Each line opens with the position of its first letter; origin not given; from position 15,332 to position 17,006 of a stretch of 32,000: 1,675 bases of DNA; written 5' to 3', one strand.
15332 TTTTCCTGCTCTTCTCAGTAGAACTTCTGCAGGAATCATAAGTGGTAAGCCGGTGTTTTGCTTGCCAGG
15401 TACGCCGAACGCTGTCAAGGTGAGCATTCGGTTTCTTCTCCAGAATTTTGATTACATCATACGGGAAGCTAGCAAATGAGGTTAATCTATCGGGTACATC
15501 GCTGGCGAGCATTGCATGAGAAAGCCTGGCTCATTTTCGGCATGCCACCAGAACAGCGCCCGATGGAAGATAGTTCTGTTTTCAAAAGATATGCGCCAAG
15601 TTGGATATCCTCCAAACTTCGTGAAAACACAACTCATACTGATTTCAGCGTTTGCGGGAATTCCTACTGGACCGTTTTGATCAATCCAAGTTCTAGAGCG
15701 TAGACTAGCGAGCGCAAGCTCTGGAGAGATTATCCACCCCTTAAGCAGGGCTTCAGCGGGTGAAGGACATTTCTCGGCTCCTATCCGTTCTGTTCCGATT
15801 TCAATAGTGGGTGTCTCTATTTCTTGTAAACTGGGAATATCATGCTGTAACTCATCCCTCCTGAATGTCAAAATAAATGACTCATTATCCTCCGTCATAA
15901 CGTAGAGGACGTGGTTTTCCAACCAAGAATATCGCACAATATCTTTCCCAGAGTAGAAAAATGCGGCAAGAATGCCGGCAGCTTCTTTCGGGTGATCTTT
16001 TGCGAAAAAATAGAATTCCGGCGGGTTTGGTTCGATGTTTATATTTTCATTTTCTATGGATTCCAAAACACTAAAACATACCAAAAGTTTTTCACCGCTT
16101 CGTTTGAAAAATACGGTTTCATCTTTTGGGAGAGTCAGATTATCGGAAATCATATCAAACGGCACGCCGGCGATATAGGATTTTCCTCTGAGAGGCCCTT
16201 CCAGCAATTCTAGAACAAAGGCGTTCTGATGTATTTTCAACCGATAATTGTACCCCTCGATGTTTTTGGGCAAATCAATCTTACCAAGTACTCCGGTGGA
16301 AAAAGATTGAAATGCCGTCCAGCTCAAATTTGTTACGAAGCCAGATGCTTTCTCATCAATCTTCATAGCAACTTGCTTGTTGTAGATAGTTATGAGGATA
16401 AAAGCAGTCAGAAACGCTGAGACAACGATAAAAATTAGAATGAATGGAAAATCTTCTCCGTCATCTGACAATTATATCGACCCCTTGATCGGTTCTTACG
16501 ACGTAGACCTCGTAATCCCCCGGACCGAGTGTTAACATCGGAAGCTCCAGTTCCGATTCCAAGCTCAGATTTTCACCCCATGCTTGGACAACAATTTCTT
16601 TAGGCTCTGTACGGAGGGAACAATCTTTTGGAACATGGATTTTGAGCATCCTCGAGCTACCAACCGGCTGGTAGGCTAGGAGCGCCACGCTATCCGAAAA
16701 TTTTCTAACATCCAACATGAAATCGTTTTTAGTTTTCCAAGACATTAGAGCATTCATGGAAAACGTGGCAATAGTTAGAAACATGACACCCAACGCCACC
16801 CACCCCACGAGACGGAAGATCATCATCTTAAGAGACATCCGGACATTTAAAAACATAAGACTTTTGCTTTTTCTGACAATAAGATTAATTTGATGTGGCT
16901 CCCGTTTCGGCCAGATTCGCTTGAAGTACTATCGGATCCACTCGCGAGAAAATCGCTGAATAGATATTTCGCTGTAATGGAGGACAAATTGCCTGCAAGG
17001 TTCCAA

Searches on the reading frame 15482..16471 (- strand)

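Call 4: search_protein_families(library=pfam, proteins=[window:15482-16471:-], max_evalue=0.01)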
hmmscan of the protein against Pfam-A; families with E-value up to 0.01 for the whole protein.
window:15482-16471:- (329 aa): 0 families

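Call 21: search_protein_families(library=pfam, proteins=[window:15482-16471:-], max_evalue=1)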
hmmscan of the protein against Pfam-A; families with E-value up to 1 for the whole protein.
window:15482-16471:- (329 aa): 1 family
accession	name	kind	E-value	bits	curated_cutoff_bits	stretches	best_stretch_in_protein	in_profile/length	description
PF23928.1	DUF7266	-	0.17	12.1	27.6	1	64-88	74-98/145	Family of unknown function (DUF7266)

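Call 85: search_protein_families(library=padloc, proteins=[window:15482-16471:-], max_evalue=0.001)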
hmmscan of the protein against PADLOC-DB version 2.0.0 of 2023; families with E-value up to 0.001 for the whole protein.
window:15482-16471:- (329 aa): 0 families

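Call 86: search_protein_families(library=ncbifam, proteins=[window:15482-16471:-], max_evalue=0.1)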
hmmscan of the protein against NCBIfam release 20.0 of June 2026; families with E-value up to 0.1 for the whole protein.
window:15482-16471:- (329 aa): 0 families

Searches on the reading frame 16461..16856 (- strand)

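Call 21: search_protein_families(library=pfam, proteins=[window:16461-16856:-], max_evalue=1)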
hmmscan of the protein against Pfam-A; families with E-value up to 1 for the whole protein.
window:16461-16856:- (131 aa): 0 families

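Call 85: search_protein_families(library=padloc, proteins=[window:16461-16826:-], max_evalue=0.001)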
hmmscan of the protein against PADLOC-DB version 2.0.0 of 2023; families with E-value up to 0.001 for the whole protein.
window:16461-16826:- (121 aa): 0 families

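Call 86: search_protein_families(library=ncbifam, proteins=[window:16461-16826:-], max_evalue=0.1)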
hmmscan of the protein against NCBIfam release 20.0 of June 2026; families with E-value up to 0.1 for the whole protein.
window:16461-16826:- (121 aa): 1 family
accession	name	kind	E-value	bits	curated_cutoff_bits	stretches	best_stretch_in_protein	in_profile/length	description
TIGR00163.1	PS_decarb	equivalog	0.096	11.8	111.75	0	14-90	115-192/243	archaetidylserine decarboxylase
